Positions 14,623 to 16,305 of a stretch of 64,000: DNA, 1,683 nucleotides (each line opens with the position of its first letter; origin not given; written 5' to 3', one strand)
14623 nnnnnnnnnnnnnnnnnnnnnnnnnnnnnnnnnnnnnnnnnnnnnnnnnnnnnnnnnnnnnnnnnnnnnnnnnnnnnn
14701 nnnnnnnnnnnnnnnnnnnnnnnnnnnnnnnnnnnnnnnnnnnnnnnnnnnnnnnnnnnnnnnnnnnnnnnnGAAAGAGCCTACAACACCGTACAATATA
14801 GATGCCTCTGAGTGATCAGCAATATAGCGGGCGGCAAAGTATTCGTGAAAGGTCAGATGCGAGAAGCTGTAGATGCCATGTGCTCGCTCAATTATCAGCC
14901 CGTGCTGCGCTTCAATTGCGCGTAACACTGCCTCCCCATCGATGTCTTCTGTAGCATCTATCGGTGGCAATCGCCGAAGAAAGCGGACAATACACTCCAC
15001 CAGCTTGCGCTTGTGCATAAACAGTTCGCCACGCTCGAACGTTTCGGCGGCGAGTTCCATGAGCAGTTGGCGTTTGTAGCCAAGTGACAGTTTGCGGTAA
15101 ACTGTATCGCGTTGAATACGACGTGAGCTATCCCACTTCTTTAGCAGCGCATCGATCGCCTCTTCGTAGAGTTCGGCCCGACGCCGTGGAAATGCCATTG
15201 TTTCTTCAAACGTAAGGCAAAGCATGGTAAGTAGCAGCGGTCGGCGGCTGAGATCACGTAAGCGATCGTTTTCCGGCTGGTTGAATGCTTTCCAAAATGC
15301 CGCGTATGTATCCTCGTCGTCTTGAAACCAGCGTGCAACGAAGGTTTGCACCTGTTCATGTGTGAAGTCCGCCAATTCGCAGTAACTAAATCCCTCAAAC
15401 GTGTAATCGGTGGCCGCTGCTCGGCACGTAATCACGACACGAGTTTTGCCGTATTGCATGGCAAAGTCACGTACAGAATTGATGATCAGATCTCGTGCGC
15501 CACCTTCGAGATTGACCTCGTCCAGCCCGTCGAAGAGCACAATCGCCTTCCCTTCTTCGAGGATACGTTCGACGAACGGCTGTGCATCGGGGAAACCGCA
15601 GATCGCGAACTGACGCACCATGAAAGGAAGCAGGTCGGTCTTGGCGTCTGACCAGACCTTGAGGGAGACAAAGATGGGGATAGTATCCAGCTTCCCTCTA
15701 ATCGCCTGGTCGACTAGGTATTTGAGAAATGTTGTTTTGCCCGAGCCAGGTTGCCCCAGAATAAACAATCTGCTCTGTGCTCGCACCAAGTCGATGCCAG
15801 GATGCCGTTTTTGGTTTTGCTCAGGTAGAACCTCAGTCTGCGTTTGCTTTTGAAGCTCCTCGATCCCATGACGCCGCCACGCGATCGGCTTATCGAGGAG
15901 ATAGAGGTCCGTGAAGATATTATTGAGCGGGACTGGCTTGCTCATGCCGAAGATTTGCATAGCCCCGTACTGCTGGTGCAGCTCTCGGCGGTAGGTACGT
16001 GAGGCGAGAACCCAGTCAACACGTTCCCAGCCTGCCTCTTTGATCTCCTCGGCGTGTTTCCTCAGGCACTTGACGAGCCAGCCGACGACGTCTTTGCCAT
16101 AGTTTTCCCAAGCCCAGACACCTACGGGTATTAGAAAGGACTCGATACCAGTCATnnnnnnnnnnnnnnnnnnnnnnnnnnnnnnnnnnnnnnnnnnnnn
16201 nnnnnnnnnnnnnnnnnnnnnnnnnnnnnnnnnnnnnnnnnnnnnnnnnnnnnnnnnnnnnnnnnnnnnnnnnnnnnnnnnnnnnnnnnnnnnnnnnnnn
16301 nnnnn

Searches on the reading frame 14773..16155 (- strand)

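Call 30: search_protein_families(library=pfam, max_evalue=0.001, proteins=[window:14773-16155:-])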
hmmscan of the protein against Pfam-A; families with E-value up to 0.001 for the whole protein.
window:14773-16155:- (461 aa): 5 families
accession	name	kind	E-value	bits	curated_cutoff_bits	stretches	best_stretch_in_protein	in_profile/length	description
PF05729.18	NACHT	-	2e-12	47.7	26.7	1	130-279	3-166/167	NACHT domain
PF24883.2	NPHP3_N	-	8.5e-05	23.2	24.8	0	128-152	23-47/164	Nephrocystin 3, N-terminal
PF20720.3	nSTAND3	-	0.00011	22.4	27.2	1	122-168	12-57/155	Novel STAND NTPase 3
PF13401.12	AAA_22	-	0.00037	21.2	27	0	127-201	5-78/130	AAA domain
PF13238.12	AAA_18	-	0.00041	21.2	29.4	0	131-245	2-100/128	AAA domain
